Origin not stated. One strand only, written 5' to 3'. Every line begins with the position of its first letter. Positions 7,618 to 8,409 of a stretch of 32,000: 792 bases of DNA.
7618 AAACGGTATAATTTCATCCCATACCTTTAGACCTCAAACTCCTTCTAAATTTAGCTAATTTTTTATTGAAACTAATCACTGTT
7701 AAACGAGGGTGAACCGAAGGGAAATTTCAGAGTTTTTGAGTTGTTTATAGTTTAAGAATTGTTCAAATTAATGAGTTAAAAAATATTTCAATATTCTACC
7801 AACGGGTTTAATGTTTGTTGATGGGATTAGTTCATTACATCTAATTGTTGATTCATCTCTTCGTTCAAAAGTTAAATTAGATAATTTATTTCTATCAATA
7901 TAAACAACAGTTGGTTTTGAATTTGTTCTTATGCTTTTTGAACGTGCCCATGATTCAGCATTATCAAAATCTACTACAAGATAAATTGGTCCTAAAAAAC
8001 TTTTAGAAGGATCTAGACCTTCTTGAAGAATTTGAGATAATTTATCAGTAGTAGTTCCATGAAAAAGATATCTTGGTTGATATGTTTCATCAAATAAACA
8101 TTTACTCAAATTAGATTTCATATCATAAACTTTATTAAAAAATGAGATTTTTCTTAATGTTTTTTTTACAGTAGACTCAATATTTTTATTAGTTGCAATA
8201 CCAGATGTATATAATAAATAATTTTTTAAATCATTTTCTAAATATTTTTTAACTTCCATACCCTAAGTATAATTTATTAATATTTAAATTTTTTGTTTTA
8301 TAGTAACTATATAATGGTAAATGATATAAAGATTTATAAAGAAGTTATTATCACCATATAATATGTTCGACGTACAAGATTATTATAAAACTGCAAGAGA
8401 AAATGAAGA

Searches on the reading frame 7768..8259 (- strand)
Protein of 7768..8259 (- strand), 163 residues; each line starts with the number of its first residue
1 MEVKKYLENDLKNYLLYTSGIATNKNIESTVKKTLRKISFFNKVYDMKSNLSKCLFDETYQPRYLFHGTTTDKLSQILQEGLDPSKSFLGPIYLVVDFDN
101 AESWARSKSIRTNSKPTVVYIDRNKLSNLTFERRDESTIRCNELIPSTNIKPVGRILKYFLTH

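Call 4: search_protein_families(library=pfam, proteins=[window:7768-8259:-], max_evalue=1)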
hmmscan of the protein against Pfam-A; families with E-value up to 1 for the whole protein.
window:7768-8259:- (163 aa): 4 families
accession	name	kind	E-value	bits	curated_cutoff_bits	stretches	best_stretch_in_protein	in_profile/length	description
PF01885.22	PTS_2-RNA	-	0.00036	21.1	26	1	51-126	90-158/177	RNA 2'-phosphotransferase, Tpt1 / KptA family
PF00644.27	PARP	-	0.0031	17.5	26.7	1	28-85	8-74/199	Poly(ADP-ribose) polymerase catalytic domain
PF25482.1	DUF7905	-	0.0082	15.6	22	1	24-77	15-67/302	Domain of unknown function (DUF7905)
PF13151.12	DUF3990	-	0.045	13.9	32.2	1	65-136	3-75/152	Protein of unknown function (DUF3990)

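Call 5: search_solved_structures(query=window:7768-8259:-, max_evalue=10, show_alignments=3)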
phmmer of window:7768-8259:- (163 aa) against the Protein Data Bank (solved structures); distinct sequences matched with E-value up to 10: 5.
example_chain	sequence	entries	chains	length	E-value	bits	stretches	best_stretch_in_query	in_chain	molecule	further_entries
9ld4_A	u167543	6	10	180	0.11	16.3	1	57-87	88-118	Probable RNA 2'-phosphotransferase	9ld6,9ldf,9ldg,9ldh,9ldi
9ld3_A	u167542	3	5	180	0.11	16.2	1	57-87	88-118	Probable RNA 2'-phosphotransferase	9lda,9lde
9ldc_A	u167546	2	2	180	0.11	16.2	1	57-87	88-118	Probable RNA 2'-phosphotransferase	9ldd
8tfz_A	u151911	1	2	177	0.54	14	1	57-114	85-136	Probable RNA 2'-phosphotransferase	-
8tfi_A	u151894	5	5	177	0.71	13.6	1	57-113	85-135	Probable RNA 2'-phosphotransferase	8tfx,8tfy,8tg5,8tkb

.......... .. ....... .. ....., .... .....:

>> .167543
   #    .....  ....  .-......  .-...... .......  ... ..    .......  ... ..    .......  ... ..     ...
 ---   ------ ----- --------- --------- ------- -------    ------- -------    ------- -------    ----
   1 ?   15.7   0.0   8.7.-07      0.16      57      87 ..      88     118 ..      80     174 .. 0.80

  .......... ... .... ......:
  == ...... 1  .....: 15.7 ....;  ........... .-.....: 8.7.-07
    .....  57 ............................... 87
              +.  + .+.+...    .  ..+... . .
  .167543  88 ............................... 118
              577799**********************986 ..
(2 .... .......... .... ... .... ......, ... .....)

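Call 7: find_homologous_proteins(query=window:7768-8259:-, max_evalue=0.01)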
Query window:7768-8259:- (163 aa): 5 proteins with E <= 0.01 among 76 candidates.
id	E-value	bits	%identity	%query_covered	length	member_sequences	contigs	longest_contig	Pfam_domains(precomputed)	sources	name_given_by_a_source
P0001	3.4e-102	357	100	100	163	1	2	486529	-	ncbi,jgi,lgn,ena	ncbi:MAG: hypothetical protein WC812_01675 [Candidatus Pacearchaeota archaeon]|jgi:hypothetical prot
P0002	1.3e-61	225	61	100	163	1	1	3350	-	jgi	jgi:hypothetical protein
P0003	1.2e-60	222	61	100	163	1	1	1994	-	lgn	-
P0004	3.9e-60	221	63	100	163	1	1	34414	-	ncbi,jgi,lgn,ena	ncbi:MAG: hypothetical protein WC584_03285 [Candidatus Pacearchaeota archaeon]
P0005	2.6e-59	218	61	99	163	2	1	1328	-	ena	-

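Call 12: find_encoding_contigs(protein=P0004, flank=10000, max_places=4)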
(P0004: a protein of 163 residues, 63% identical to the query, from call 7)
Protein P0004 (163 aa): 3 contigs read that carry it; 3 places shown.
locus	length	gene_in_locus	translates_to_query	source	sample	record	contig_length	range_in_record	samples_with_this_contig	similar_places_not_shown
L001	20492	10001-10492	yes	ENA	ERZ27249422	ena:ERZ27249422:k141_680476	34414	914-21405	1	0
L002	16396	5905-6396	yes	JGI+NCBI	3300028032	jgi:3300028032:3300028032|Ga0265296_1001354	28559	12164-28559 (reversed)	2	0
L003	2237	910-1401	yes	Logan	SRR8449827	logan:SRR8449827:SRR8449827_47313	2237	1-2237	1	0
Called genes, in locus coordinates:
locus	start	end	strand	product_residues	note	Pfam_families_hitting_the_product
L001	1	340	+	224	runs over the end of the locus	PF01351:RNase_HII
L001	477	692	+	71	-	-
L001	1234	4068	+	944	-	PF02463:SMC_N, PF13304:AAA_21 (faint), PF13476:AAA_23, PF02463:SMC_N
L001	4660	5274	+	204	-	PF01135:PCMT, PF00398:RrnaAD (weak), PF13847:Methyltransf_31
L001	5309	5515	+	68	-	PF15919:HicB_lk_antitox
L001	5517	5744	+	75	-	PF07927:HicA_toxin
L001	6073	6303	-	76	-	-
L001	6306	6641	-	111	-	-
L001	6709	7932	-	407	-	PF11614:FixG_C (faint)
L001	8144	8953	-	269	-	PF01261:AP_endonuc_2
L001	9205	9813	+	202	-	PF00929:RNase_T, PF16473:Rv2179c-like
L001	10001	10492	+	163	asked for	-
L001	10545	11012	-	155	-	-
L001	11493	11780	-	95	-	-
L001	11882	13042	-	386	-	PF13662:Toprim_4, PF01751:Toprim (faint), PF13155:Toprim_2 (weak)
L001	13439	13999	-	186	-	-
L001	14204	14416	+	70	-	-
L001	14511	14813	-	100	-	-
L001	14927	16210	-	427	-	PF00009:GTP_EFTU, PF01926:MMR_HSR1 (faint), PF03144:GTP_EFTU_D2, PF03143:GTP_EFTU_D3, PF22594:GTP-eEF1A_C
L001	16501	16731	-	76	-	-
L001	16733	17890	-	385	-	PF04055:Radical_SAM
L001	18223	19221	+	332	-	PF04014:MazE_antitoxin (weak)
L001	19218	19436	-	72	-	-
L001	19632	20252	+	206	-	PF01381:HTH_3 (weak), PF04545:Sigma70_r4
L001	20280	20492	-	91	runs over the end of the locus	-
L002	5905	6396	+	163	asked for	-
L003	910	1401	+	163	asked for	-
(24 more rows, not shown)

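Call 15: find_encoding_contigs(protein=P0002, flank=10000, max_places=3)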
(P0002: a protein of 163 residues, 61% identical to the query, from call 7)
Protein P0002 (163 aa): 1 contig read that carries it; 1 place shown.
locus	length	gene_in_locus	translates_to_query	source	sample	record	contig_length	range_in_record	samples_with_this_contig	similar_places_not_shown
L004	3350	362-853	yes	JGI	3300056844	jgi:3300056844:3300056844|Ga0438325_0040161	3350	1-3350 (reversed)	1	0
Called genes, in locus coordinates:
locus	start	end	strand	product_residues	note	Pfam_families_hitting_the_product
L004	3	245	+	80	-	?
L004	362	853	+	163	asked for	-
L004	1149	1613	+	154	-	-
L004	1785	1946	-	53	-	-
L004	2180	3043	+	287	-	-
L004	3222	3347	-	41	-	-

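Call 17: search_protein_families(library=ncbifam, proteins=[window:7768-8259:-], max_evalue=1)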
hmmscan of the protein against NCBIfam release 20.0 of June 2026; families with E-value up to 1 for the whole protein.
window:7768-8259:- (163 aa): 4 families
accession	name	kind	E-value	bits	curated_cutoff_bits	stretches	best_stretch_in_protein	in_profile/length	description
NF002013.0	PRK00819.1-2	equivalog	4.5e-05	23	231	1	57-128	90-155/183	RNA 2'-phosphotransferase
NF002014.0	PRK00819.1-4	equivalog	0.0075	16.2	239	1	58-86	92-120/182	RNA 2'-phosphotransferase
NF007624.0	PRK10280.1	equivalog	0.022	13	944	1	17-60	518-561/681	peptidyl-dipeptidase Dcp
NF010840.0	PRK14246.1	equivalog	0.1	12.2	425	1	13-49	112-148/257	phosphate ABC transporter ATP-binding protein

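Call 18: search_protein_families(library=padloc, proteins=[window:7768-8259:-], max_evalue=1)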
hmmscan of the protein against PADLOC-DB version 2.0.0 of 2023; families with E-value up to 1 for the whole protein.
window:7768-8259:- (163 aa): 1 family
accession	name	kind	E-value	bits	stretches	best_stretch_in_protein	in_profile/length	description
PDLC03974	UzuA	-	0.00098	16.6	1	94-132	146-185/310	-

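Call 20: predict_structure(alignment_id=A1)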
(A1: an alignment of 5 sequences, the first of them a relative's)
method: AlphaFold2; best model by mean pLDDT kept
length: 163 residues; sequences in the alignment: 5
mean_pLDDT: 38.8   pTM: 0.31
mean pLDDT of the five models: 38.8, 34.1, 33.6, 31.6, 30.7
residues with pLDDT >= 90: 0; 70-90: 0; 50-70: 31; < 50: 132
segments of 3 or more residues with pLDDT < 50: 1-5, 18-22, 40-58, 60-147, 149-163
pLDDT, mean of each block of 10 residues (from residue 1): 45 54 59 58 42 46 35 30 25 29 28 27 30 33 44 41 24
secondary structure, 60 per line:
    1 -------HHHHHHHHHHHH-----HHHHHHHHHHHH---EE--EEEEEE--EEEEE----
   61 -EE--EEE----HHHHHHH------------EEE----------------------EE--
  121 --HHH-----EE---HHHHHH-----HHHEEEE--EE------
elements in order: H8-19 H25-36 E44-49 E52-56 E66-68 H73-79 E92-94 H136-141 E150-153

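Call 21: search_protein_representatives(alignment_id=A1)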
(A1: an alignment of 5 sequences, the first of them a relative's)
Query: 5 sequences, 163 profile positions. Proteins with E-value up to 0.001 (for the whole library): 16; up to 1e-10: 6; up to 1e-30: 2. The best 16 are listed.
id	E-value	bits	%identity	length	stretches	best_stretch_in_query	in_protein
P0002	2.4e-94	330.0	-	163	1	1-163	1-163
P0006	1.7e-36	141.9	-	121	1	44-162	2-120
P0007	5.4e-27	111.0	-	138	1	32-161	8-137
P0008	4.3e-22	95.1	-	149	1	36-163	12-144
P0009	2.4e-18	82.9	-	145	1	30-162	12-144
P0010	2.5e-16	76.3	-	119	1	47-162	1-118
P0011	4.2e-07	46.3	-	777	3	64-105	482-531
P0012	1.5e-06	44.6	-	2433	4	57-107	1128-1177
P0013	1.0e-04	38.6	-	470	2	58-134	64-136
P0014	1.5e-04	38.0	-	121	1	42-156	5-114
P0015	2.2e-04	37.5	-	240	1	56-124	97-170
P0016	2.2e-04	37.5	-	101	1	64-137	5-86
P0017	2.7e-04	37.2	-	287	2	24-137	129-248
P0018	2.7e-04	37.2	-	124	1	65-155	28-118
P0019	3.7e-04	36.8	-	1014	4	64-150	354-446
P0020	5.9e-04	36.1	-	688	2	56-100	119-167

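Call 23: search_protein_families(library=pfam, proteins=[P0006, P0007, P0008, P0009, P0010, P0011, P0013, P0015, P0017, P0020], max_evalue=0.1)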
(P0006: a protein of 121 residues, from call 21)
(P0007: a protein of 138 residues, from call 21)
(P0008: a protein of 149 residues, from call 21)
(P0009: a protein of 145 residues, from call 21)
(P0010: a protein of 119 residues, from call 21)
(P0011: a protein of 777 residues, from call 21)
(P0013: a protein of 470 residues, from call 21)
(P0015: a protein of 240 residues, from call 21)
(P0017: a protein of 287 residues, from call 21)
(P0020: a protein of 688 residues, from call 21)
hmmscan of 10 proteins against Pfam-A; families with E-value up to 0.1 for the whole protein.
P0006 (121 aa): 3 families
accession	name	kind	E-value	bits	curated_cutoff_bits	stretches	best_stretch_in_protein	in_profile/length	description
PF01885.22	PTS_2-RNA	-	5.6e-07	30.2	26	1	13-84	93-160/177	RNA 2'-phosphotransferase, Tpt1 / KptA family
PF18760.7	ART-PolyVal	-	0.05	14.8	31.2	1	19-68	5-47/140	ADP-Ribosyltransferase in polyvalent proteins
PF13151.12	DUF3990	-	0.069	13.3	32.2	1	24-78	4-58/152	Protein of unknown function (DUF3990)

P0007 (138 aa): 2 families
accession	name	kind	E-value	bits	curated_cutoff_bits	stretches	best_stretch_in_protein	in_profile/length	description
PF01885.22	PTS_2-RNA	-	5.3e-05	23.8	26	1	22-105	85-161/177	RNA 2'-phosphotransferase, Tpt1 / KptA family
PF00644.27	PARP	-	0.045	13.7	26.7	1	28-66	37-77/199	Poly(ADP-ribose) polymerase catalytic domain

P0008 (149 aa): 1 family
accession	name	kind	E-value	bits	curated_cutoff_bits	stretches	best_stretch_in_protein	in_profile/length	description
PF01885.22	PTS_2-RNA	-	0.00079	20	26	1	41-109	97-160/177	RNA 2'-phosphotransferase, Tpt1 / KptA family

P0009 (145 aa): 1 family
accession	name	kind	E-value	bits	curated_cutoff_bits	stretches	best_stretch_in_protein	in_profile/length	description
PF01885.22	PTS_2-RNA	-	0.00058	20.4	26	1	38-107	94-157/177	RNA 2'-phosphotransferase, Tpt1 / KptA family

P0010 (119 aa): 1 family
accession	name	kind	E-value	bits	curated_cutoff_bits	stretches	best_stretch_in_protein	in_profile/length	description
PF01885.22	PTS_2-RNA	-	0.00061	20.3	26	1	16-80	100-158/177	RNA 2'-phosphotransferase, Tpt1 / KptA family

P0011 (777 aa): 6 families
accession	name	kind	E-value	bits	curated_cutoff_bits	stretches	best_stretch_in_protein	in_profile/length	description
PF01885.22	PTS_2-RNA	-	9.2e-13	49.1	26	1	256-337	84-157/177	RNA 2'-phosphotransferase, Tpt1 / KptA family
PF00644.27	PARP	-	5e-10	39.7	26.7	1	253-330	23-113/199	Poly(ADP-ribose) polymerase catalytic domain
PF04233.19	Phage_Mu_F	-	1.2e-08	36.1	29.6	1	666-772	2-110/112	Phage Mu protein F like protein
PF18760.7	ART-PolyVal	-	6.8e-07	30.6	31.2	1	278-339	8-66/140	ADP-Ribosyltransferase in polyvalent proteins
PF02763.20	Diphtheria_C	-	0.008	16.3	25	0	484-536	20-71/187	Diphtheria toxin, C domain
PF03077.19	VacA2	-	0.056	13.7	27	0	469-493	23-46/60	Putative vacuolating cytotoxin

P0013 (470 aa): 8 families
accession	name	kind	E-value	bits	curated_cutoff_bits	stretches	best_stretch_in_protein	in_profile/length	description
PF00644.27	PARP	-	1.1e-07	32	26.7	1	54-91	35-72/199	Poly(ADP-ribose) polymerase catalytic domain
PF01885.22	PTS_2-RNA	-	4.7e-05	24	26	1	264-346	75-155/177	RNA 2'-phosphotransferase, Tpt1 / KptA family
PF12728.13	HTH_17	-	7.1e-05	23.4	27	1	237-274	2-39/51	Helix-turn-helix domain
PF18760.7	ART-PolyVal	-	0.00029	22.1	31.2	0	69-110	7-47/140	ADP-Ribosyltransferase in polyvalent proteins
PF05225.22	HTH_psq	-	0.03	14.5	20.4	1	236-248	16-28/45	helix-turn-helix, Psq domain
PF13411.12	MerR_1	-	0.037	14.6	21.6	0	237-266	1-30/69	MerR HTH family regulatory protein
PF13384.12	HTH_23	-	0.067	13.5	24.6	0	233-258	16-39/50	Homeodomain-like domain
PF02042.20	RWP-RK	-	0.073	13.4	29.3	0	229-252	5-28/49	RWP-RK domain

P0015 (240 aa): 3 families
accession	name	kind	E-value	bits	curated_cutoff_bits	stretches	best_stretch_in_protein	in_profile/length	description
PF13151.12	DUF3990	-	0.00084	19.5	32.2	1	106-178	2-69/152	Protein of unknown function (DUF3990)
PF01885.22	PTS_2-RNA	-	0.011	16.3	26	1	105-170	101-156/177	RNA 2'-phosphotransferase, Tpt1 / KptA family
PF00644.27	PARP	-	0.011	15.7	26.7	1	90-133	38-78/199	Poly(ADP-ribose) polymerase catalytic domain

P0017 (287 aa): 3 families
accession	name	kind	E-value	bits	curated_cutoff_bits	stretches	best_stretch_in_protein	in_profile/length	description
PF00644.27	PARP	-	0.0001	22.3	26.7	1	159-208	38-89/199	Poly(ADP-ribose) polymerase catalytic domain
PF01885.22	PTS_2-RNA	-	0.00021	21.8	26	1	21-72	72-124/177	RNA 2'-phosphotransferase, Tpt1 / KptA family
PF12120.14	Arr-ms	-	0.07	13.8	25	0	175-222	2-46/99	Rifampin ADP-ribosyl transferase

P0020 (688 aa): 3 families
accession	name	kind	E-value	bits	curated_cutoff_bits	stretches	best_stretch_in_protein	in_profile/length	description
PF00644.27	PARP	-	2.9e-39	135.1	26.7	2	311-497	20-198/199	Poly(ADP-ribose) polymerase catalytic domain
PF00855.23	PWWP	-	6.4e-07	30.2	25.6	1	504-603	4-89/93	PWWP domain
PF18760.7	ART-PolyVal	-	0.043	15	31.2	0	376-429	8-52/140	ADP-Ribosyltransferase in polyvalent proteins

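Call 25: search_solved_structures(query=A2, max_evalue=10, show_alignments=5)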
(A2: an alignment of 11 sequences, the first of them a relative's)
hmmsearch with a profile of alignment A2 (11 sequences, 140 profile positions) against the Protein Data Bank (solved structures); distinct sequences matched with E-value up to 10: 20.
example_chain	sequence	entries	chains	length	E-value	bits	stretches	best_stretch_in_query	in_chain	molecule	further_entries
7kw8_A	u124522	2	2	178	3.1e-06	30.6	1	3-109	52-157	tRNA 2'-phosphotransferase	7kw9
9ld4_A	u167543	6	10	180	0.00022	24.6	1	34-66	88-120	Probable RNA 2'-phosphotransferase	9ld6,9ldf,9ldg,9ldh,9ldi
9ld3_A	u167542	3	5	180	0.00023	24.6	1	34-66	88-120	Probable RNA 2'-phosphotransferase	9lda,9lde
9ldc_A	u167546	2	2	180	0.00023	24.6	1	34-66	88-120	Probable RNA 2'-phosphotransferase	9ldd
8tfi_A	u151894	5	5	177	0.00074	22.9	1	34-103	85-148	Probable RNA 2'-phosphotransferase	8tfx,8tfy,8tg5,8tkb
8tfz_A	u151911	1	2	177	0.00082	22.8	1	34-103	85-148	Probable RNA 2'-phosphotransferase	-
6e3a_A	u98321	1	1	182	0.0011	22.4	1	30-85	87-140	Probable RNA 2'-phosphotransferase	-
6ede_A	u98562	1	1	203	0.0013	22.1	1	30-85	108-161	Probable RNA 2'-phosphotransferase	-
6ry4_A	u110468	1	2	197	0.029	17.7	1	17-69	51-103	Protein mono-ADP-ribosyltransferase PARP15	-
7f41_A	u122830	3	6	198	0.03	17.7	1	17-69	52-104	Protein mono-ADP-ribosyltransferase PARP15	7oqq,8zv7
4f0e_A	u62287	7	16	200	0.03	17.7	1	17-69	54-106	Poly [ADP-ribose] polymerase 15 | Protein mono-ADP-ribosyltransferase PARP15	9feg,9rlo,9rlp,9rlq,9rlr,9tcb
7f43_A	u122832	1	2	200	0.03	17.7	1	17-69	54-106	Protein mono-ADP-ribosyltransferase PARP15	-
7f42_B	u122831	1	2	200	0.03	17.7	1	17-69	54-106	Protein mono-ADP-ribosyltransferase PARP15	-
9ifv_A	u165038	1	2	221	0.036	17.4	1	17-69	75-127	Protein mono-ADP-ribosyltransferase PARP15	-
3blj_A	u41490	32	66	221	0.039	17.3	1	17-69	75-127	Poly(ADP-ribose) polymerase 15 | Poly [ADP-ribose] polymerase 15 | Protein mono-ADP-ribosyltransferase PARP15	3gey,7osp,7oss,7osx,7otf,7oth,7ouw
8baq_A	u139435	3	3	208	1.2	12.5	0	39-62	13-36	DarT ssDNA thymidine ADP-ribosyltransferase family protein | E. coli C7 DarT1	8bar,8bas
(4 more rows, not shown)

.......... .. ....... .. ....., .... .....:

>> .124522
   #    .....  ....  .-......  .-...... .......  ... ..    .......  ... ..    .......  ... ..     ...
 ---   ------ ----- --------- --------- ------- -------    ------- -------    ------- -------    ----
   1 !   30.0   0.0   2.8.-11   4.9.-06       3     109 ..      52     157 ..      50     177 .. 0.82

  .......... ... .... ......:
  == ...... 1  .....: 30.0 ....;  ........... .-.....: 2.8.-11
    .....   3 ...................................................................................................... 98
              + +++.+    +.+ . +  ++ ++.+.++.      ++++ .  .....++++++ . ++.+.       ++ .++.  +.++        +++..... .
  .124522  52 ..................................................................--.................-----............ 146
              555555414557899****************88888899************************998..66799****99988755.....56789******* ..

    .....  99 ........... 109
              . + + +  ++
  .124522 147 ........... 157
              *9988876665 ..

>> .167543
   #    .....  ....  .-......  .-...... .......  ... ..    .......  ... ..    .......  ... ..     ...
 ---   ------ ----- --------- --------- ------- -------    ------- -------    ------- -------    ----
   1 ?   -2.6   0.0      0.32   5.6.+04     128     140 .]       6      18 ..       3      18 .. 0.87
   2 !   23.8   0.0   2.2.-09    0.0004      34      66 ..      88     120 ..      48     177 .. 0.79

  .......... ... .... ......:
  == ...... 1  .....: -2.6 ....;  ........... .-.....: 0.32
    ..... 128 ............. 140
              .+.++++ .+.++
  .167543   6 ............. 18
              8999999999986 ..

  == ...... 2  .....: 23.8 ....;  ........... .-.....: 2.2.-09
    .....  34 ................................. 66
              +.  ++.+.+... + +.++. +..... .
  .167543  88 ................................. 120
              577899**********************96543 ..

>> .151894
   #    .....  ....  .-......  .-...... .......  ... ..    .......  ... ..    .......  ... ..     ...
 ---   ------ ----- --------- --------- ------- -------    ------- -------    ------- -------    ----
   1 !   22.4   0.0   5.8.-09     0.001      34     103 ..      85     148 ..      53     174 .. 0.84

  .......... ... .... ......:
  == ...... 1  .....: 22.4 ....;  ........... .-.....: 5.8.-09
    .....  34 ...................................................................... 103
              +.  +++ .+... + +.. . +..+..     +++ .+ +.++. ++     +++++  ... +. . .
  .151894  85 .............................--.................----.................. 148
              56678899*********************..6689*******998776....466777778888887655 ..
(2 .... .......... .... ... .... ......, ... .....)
